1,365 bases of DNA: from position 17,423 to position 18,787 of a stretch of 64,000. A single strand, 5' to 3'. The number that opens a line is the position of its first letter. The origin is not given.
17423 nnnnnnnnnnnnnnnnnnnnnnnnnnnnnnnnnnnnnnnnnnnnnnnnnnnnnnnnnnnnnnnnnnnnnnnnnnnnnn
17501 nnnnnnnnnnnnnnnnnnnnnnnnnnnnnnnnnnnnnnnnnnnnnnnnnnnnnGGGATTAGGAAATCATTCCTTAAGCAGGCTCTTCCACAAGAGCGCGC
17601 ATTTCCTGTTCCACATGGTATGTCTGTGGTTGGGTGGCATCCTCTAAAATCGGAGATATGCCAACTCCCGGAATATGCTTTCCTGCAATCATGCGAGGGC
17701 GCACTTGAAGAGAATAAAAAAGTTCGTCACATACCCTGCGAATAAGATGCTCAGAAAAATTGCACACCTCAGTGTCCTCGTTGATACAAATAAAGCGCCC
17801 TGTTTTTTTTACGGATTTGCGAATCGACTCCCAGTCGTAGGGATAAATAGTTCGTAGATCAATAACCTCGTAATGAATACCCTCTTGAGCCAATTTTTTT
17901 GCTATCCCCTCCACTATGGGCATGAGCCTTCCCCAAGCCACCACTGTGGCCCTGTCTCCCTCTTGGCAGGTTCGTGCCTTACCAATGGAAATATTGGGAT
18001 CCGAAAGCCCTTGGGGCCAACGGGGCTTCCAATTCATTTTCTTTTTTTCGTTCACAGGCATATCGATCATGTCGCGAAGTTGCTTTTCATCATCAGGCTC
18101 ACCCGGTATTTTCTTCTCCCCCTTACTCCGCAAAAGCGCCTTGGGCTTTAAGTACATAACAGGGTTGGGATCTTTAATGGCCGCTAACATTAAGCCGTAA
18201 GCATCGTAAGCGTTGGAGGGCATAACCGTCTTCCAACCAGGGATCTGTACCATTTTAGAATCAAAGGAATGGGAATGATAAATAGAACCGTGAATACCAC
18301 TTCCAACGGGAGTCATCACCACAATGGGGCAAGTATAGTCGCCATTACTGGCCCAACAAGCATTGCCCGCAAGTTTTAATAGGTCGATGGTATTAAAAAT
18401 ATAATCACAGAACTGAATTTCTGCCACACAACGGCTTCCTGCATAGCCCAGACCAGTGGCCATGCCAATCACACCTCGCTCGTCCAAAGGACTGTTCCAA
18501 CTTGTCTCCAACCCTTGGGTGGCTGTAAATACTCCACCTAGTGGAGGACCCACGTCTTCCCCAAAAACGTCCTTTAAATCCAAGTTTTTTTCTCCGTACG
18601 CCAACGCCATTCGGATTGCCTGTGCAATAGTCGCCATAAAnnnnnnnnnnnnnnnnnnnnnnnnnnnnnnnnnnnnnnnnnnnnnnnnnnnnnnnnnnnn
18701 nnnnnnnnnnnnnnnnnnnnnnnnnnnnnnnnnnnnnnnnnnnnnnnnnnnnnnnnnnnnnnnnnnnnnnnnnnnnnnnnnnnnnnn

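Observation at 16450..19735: Orphan E1 alpha/beta pair co-operonic with a RibD-family protein lacking deaminase zinc ligands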

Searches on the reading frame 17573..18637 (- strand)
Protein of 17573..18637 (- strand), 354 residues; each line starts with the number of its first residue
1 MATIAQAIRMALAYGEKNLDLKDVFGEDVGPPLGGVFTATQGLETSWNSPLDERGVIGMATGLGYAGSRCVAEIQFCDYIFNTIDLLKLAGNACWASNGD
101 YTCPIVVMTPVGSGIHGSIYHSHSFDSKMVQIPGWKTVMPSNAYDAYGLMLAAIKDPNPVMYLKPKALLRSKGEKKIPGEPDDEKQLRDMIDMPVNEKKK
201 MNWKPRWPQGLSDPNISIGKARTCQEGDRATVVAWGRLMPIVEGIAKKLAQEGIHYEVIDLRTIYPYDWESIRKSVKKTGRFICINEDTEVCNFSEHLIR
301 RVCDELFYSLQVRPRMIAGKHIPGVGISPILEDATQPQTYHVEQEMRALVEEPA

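Call 3: search_protein_families(library=pfam, proteins=[window:17573-18637:-], max_evalue=0.01)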
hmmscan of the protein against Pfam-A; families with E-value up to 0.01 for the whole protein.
window:17573-18637:- (354 aa): 2 families
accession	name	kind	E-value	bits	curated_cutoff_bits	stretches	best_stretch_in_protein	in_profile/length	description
PF02780.25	Transketolase_C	-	1.9e-28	99.3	25.9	1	219-341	1-123/124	Transketolase, C-terminal domain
PF02779.29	Transket_pyr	-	4.8e-20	72.3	27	1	5-170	6-173/174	Transketolase, pyrimidine binding domain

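Call 4: search_protein_families(library=ncbifam, proteins=[window:17573-18637:-], max_evalue=0.01)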
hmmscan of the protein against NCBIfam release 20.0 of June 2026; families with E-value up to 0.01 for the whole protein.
window:17573-18637:- (354 aa): 10 families
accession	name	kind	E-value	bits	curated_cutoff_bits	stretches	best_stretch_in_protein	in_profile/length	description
NF008854.0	PRK11892.1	equivalog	1.5e-45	155.7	454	2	213-344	326-456/464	pyruvate dehydrogenase complex E1 component subunit beta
NF006667.0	PRK09212.1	subfamily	1.2e-44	152.6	321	1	4-350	6-323/327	pyruvate dehydrogenase complex E1 component subunit beta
NF004559.0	PRK05899.2-5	equivalog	1.9e-08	33.1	488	1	215-350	488-624/627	transketolase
TIGR00204.1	dxs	equivalog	6.4e-08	31.6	465.95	1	181-292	442-559/616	1-deoxy-D-xylulose-5-phosphate synthase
NF003933.0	PRK05444.2-2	equivalog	4.8e-06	25.4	395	1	113-290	395-544/606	1-deoxy-D-xylulose-5-phosphate synthase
NF004556.0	PRK05899.2-2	equivalog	6.8e-05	21.3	575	1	216-293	508-583/639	transketolase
TIGR03710.1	OAFO_sf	subfamily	0.00021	20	482.75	1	226-288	462-523/561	2-oxoacid:acceptor oxidoreductase subunit alpha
NF008968.0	PRK12315.1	subfamily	0.00025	19.5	510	0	53-174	330-445/582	1-deoxy-D-xylulose-5-phosphate synthase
NF041170.1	Oxoac_fdxalpha_Archa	equivalog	0.0017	16.7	800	1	228-289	520-582/636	2-oxoacid:ferredoxin oxidoreductase subunit alpha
NF006412.0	PRK08659.1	equivalog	0.0019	17.5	411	1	226-284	273-331/378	2-oxoacid:acceptor oxidoreductase subunit alpha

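Call 18: search_solved_structures(query=window:17573-18637:-, max_evalue=1e-10, show_alignments=2)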
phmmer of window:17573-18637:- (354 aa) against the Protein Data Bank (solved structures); distinct sequences matched with E-value up to 1e-10: 12.
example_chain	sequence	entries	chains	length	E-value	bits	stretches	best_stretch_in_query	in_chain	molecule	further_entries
1ik6_A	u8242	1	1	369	3.9e-49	170.7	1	1-176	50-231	pyruvate dehydrogenase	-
1um9_B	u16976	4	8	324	5.8e-49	170.2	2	3-179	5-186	2-oxo acid dehydrogenase beta subunit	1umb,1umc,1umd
2bp7_B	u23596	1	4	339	4.9e-47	163.8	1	3-320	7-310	2-OXOISOVALERATE DEHYDROGENASE BETA SUBUNIT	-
1qs0_B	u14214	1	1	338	4.9e-47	163.8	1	3-320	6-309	2-OXOISOVALERATE DEHYDROGENASE BETA-SUBUNIT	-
3duf_B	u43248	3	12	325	1.1e-44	156.1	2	3-175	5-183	Pyruvate dehydrogenase E1 component subunit beta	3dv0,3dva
1w85_B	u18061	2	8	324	1.2e-44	156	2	3-175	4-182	PYRUVATE DEHYDROGENASE E1 COMPONENT, BETA SUBUNIT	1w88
1dtw_B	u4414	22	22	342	9.4e-44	153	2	23-181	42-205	BRANCHED-CHAIN ALPHA-KETO ACID DEHYDROGENASE BETA SUBUNIT | 2-OXOISOVALERATE DEHYDROGENASE BETA SUBUNIT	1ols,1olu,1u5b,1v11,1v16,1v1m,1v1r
2j9f_B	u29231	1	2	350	1e-43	152.9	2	23-181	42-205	2-OXOISOVALERATE DEHYDROGENASE BETA SUBUNIT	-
1olx_B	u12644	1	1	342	2.4e-42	148.4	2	23-181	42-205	2-OXOISOVALERATE DEHYDROGENASE BETA SUBUNIT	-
6cer_B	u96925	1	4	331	3e-25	92.1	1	34-166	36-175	Pyruvate dehydrogenase E1 component subunit beta, mitochondrial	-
3exe_B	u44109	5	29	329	3.1e-25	92.1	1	46-166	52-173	Pyruvate dehydrogenase E1 component subunit beta, mitochondrial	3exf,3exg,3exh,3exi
1ni4_B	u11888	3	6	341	3.4e-25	92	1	34-166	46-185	Pyruvate dehydrogenase E1 component: Beta subunit | Pyruvate dehydrogenase E1 component subunit beta | Pyruvate dehydrogenase E1 component subunit beta, mitocho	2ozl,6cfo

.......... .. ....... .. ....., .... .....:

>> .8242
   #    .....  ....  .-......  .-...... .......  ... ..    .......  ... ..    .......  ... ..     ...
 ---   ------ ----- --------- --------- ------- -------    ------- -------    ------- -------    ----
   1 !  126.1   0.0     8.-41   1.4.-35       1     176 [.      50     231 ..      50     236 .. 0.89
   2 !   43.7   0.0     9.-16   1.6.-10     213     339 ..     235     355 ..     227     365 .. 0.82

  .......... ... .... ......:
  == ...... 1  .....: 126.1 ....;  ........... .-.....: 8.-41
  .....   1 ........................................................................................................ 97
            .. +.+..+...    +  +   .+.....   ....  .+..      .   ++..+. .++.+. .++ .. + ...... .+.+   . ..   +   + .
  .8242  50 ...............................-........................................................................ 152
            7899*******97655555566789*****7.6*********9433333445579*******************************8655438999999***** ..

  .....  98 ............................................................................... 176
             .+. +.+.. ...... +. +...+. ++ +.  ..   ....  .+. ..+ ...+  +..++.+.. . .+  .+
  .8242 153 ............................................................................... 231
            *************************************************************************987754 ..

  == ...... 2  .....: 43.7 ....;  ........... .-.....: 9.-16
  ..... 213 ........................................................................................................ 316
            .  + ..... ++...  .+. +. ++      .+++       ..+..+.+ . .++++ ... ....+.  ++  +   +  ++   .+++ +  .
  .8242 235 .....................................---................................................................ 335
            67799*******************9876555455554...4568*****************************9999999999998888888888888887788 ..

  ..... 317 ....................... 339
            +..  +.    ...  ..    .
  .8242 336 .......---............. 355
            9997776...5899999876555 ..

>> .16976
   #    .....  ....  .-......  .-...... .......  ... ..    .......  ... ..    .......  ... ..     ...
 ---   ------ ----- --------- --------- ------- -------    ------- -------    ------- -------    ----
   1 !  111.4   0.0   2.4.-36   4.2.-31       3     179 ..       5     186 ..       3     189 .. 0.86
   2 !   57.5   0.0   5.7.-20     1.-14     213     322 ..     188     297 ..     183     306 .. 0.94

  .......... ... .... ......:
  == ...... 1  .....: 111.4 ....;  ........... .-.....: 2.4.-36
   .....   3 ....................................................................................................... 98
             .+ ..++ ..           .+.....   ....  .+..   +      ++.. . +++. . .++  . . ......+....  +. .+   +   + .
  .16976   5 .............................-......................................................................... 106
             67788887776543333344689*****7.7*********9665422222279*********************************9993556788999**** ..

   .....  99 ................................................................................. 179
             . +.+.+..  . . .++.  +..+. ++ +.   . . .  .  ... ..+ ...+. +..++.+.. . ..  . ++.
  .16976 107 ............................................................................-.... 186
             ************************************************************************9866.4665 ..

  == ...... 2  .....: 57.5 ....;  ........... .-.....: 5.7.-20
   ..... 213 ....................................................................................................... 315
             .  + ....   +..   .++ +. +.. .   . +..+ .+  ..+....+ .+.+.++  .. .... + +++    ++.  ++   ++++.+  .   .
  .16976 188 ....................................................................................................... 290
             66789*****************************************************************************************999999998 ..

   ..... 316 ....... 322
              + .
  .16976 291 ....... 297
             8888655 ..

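Call 31: list_cluster_members(proteins=[P0001, window:17573-18637:-, window:18641-19735:-])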
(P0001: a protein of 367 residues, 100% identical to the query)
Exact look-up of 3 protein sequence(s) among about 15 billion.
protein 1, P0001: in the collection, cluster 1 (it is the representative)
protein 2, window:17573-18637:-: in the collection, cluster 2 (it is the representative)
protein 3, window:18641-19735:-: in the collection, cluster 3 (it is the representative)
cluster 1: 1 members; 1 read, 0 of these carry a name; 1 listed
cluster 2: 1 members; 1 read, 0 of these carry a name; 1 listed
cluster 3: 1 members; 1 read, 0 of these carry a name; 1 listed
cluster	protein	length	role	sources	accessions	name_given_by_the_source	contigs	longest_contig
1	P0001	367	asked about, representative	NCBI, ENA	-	-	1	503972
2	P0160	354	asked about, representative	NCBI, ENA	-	-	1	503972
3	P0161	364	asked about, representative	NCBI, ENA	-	-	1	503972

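Call 32: find_homologous_proteins(query=window:17573-18637:-, max_evalue=1e-60)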
Query window:17573-18637:- (354 aa): 6106 proteins with E <= 1e-60 among 8000 candidates; the best 120 are listed.
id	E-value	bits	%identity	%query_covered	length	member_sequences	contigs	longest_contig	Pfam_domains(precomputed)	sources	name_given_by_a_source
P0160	4.6e-244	827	100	100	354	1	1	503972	PF02780.26,PF02779.30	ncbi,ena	-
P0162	2.0e-204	696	84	100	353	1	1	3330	PF02780.26,PF02779.30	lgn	-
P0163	4.7e-191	653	77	100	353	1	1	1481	PF02780.26,PF02779.30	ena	-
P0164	4.4e-190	649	78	100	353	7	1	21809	PF02780.26,PF02779.30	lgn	-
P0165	2.7e-189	647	77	100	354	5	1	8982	PF02780.26,PF02779.30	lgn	-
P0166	1.8e-188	644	77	100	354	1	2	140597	PF02780.26,PF02779.30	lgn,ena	-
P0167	3.5e-182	623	75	100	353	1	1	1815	PF02780.26,PF02779.30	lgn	-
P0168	1.6e-179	615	74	100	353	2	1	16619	PF02780.26,PF02779.30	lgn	-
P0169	1.0e-178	612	73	100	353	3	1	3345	PF02780.26,PF02779.30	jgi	jgi:2-oxoisovalerate dehydrogenase E1 component beta subunit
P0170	4.7e-177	606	71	100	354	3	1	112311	PF02780.26,PF02779.30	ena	-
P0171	4.0e-175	600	71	100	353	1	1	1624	PF02780.26,PF02779.30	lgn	-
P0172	1.3e-173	595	72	100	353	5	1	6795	PF02780.26,PF02779.30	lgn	-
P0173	4.6e-172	590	71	100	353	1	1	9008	PF02780.26,PF02779.30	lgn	-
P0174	6.5e-172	590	70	100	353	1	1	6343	PF02780.26,PF02779.30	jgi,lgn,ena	-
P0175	1.7e-171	588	70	100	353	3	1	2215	PF02780.26,PF02779.30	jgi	jgi:2-oxoisovalerate dehydrogenase E1 component beta subunit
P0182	2.3e-168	578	68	100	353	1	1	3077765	PF02780.26,PF02779.30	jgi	jgi:2-oxoisovalerate dehydrogenase E1 component beta subunit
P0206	4.4e-161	554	66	99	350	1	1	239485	PF02780.26,PF02779.30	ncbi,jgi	jgi:2-oxoisovalerate dehydrogenase E1 component beta subunit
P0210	3.1e-157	541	64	100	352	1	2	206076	PF02780.26,PF02779.30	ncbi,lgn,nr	ncbi:MAG: alpha-ketoacid dehydrogenase subunit beta [Planctomycetes bacterium]|nr:alpha-ketoacid deh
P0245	3.7e-152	525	63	100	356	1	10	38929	PF02780.26,PF02779.30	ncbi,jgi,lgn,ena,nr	ncbi:MAG: 3-methyl-2-oxobutanoate dehydrogenase [Bdellovibrionales bacterium RIFOXYC1_FULL_54_43]|nr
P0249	6.1e-152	524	63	100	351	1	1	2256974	PF02780.26,PF02779.30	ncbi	-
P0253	1.0e-151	523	63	100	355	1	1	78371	PF02780.26,PF02779.30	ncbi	ncbi:transketolase C-terminal domain-containing protein [Bdellovibrionota bacterium FG-1]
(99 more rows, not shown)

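Call 34: find_encoding_contigs(protein=P0182, flank=9000, max_places=1)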
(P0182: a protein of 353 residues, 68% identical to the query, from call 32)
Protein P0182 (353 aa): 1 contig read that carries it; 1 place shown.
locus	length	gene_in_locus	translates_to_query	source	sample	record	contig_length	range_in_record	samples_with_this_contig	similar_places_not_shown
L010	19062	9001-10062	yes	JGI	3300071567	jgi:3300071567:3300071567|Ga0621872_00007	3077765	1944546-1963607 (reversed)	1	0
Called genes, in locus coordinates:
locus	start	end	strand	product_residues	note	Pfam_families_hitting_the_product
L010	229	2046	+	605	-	PF02225:PA (weak), PF04389:Peptidase_M28, PF01546:Peptidase_M20, PF13180:PDZ_2, PF17820:PDZ_6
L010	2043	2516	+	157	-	PF00692:dUTPase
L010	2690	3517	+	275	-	PF00669:Flagellin_N, PF00700:Flagellin_C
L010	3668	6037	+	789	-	-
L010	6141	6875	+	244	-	-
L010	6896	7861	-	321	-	PF02016:Peptidase_S66, PF17676:Peptidase_S66C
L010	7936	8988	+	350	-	PF00676:E1_dh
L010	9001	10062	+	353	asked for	PF02779:Transket_pyr, PF02780:Transketolase_C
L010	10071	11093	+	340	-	-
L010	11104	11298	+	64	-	-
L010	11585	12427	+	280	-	-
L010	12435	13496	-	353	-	PF11335:DUF3137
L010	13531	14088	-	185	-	PF04011:LemA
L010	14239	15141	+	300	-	PF16881:LIAS_N, PF04055:Radical_SAM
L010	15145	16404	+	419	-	PF00364:Biotin_lipoyl, PF02817:E3_binding, PF00198:2-oxoacid_dh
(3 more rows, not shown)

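Call 35: find_encoding_contigs(protein=P0210, flank=9000, max_places=1)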
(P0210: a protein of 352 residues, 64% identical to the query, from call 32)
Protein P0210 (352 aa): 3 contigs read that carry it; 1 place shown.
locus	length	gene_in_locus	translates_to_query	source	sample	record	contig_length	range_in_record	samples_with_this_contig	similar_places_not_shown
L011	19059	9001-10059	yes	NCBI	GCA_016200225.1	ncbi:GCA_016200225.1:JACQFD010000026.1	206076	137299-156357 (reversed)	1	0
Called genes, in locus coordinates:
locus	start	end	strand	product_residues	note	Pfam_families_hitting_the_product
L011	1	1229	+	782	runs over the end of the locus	PF13428:TPR_14 (faint), PF07719:TPR_2 (faint), PF14559:TPR_19 (faint)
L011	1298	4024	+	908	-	PF00330:Aconitase, PF00694:Aconitase_C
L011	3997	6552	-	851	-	-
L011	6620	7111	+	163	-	PF01467:CTP_transf_like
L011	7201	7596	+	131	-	PF01042:Ribonuc_L-PSP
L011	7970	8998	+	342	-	PF00676:E1_dh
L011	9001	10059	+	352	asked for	PF02779:Transket_pyr, PF02780:Transketolase_C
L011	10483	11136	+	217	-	PF07638:Sigma70_ECF (weak), PF08281:Sigma70_r4_2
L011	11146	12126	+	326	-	PF00069:Pkinase (faint)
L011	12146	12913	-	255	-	PF00005:ABC_tran, PF02463:SMC_N (weak), PF00004:AAA (faint), PF13401:AAA_22 (weak), PF13304:AAA_21 (weak)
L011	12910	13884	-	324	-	PF02463:SMC_N, PF00005:ABC_tran, PF13304:AAA_21 (weak), PF08352:oligo_HPY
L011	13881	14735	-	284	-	PF00528:BPD_transp_1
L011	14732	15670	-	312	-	PF19300:BPD_transp_1_N, PF00528:BPD_transp_1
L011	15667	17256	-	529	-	PF00496:SBP_bac_5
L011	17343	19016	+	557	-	PF00496:SBP_bac_5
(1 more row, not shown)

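Call 36: find_encoding_contigs(protein=P0249, flank=9000, max_places=1)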
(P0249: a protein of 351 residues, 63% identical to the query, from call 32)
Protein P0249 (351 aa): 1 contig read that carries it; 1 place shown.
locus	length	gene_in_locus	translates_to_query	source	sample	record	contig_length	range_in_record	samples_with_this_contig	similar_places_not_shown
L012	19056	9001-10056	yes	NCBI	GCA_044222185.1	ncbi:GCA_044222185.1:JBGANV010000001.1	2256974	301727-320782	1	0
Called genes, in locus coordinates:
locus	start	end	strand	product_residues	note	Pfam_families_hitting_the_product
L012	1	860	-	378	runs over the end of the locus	-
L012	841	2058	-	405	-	PF00155:Aminotran_1_2, PF00266:Aminotran_5 (weak), PF01212:Beta_elim_lyase (weak)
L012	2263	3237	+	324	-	PF01073:3Beta_HSD, PF01370:Epimerase, PF04321:RmlD_sub_bind, PF05368:NmrA (weak), PF13460:NAD_binding_10, PF16363:GDP_Man_Dehyd, PF07993:NAD_binding_4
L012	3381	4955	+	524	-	PF13964:Beta-prop_Calicin (weak), PF24681:Kelch_KLHDC2_KLHL20_DRC7, PF24981:Beta-prop_ATRN-LZTR1, PF13415:Beta-prop_FBX42, PF01344:Kelch_1, PF13418:Beta-prop_TYW4, PF24981:Beta-prop_ATRN-LZTR1, PF13415:Beta-prop_FBX42 (weak), +4 more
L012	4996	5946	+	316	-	PF00535:Glycos_transf_2, PF13641:Glyco_tranf_2_3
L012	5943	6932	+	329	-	PF13641:Glyco_tranf_2_3, PF00535:Glycos_transf_2, PF13632:Glyco_trans_2_3 (faint)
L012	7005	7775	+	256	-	PF00481:PP2C, PF13672:PP2C_2, PF07228:SpoIIE (faint)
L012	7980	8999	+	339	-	PF00676:E1_dh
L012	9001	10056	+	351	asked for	PF02779:Transket_pyr, PF02780:Transketolase_C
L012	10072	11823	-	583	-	PF07969:Amidohydro_3, PF01979:Amidohydro_1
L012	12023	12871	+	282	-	PF00005:ABC_tran, PF13304:AAA_21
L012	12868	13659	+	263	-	PF12679:ABC2_membrane_2 (weak)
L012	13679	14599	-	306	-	PF13490:zf-HC2 (weak)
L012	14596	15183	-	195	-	PF04542:Sigma70_r2, PF22029:PhyR_sigma2 (weak), PF08281:Sigma70_r4_2, PF04545:Sigma70_r4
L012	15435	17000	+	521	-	PF01979:Amidohydro_1, PF07969:Amidohydro_3 (weak)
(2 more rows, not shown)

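Call 46: find_encoding_contigs(protein=P0206, flank=9000, max_places=1)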
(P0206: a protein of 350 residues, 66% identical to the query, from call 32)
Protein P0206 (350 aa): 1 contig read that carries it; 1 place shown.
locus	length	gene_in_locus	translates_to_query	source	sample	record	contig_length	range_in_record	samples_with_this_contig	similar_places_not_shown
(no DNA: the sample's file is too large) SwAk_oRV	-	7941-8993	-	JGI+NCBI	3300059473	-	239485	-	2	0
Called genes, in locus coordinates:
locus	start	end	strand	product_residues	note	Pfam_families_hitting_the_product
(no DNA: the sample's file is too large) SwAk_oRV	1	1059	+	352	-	?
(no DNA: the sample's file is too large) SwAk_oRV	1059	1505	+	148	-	PF00692:dUTPase, PF22769:DCD (weak)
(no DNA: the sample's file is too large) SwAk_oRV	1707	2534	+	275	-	PF00669:Flagellin_N, PF00700:Flagellin_C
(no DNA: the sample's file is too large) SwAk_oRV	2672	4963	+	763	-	-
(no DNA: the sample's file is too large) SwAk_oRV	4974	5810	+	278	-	-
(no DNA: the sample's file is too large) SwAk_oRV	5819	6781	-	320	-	PF02016:Peptidase_S66, PF17676:Peptidase_S66C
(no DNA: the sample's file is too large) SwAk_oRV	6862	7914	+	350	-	PF00676:E1_dh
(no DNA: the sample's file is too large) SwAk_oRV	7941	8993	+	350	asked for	PF02779:Transket_pyr, PF02780:Transketolase_C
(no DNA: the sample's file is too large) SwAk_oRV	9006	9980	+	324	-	-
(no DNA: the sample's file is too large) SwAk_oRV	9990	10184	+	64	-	-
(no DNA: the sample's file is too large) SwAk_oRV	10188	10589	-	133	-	-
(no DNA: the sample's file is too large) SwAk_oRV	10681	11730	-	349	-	PF11335:DUF3137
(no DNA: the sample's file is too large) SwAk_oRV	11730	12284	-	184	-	PF04011:LemA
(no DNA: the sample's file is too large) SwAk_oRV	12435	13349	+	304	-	PF16881:LIAS_N, PF04055:Radical_SAM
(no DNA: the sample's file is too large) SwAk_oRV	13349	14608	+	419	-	PF00364:Biotin_lipoyl, PF02817:E3_binding, PF00198:2-oxoacid_dh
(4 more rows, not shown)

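Call 47: find_encoding_contigs(protein=P0245, flank=9000, max_places=1)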
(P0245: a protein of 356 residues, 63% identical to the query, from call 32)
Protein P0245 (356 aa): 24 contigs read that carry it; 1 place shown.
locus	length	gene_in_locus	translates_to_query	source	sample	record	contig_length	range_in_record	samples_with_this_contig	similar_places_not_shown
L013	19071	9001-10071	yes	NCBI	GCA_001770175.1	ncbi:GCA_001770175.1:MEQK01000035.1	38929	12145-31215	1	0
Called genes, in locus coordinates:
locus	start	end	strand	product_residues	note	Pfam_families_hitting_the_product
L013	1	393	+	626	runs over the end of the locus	-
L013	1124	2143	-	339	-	PF01844:HNH (faint)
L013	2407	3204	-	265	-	-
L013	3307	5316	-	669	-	PF02922:CBM_48, PF00128:Alpha-amylase (weak), PF02806:Alpha-amylase_C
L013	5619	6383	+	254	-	-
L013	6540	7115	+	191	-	-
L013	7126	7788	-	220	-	PF04191:PEMT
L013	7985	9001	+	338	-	PF00676:E1_dh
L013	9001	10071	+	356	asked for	PF02779:Transket_pyr, PF02780:Transketolase_C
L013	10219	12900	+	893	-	-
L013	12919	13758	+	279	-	PF01678:DAP_epimerase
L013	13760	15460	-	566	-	PF00890:FAD_binding_2, PF01266:DAO, PF03486:HI0933_like (faint), PF07992:Pyr_redox_2 (faint), PF02910:Succ_DH_flav_C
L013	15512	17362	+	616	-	-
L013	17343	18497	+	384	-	PF01168:Ala_racemase_N, PF00842:Ala_racemase_C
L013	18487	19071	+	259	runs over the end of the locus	PF00005:ABC_tran, PF13304:AAA_21 (faint)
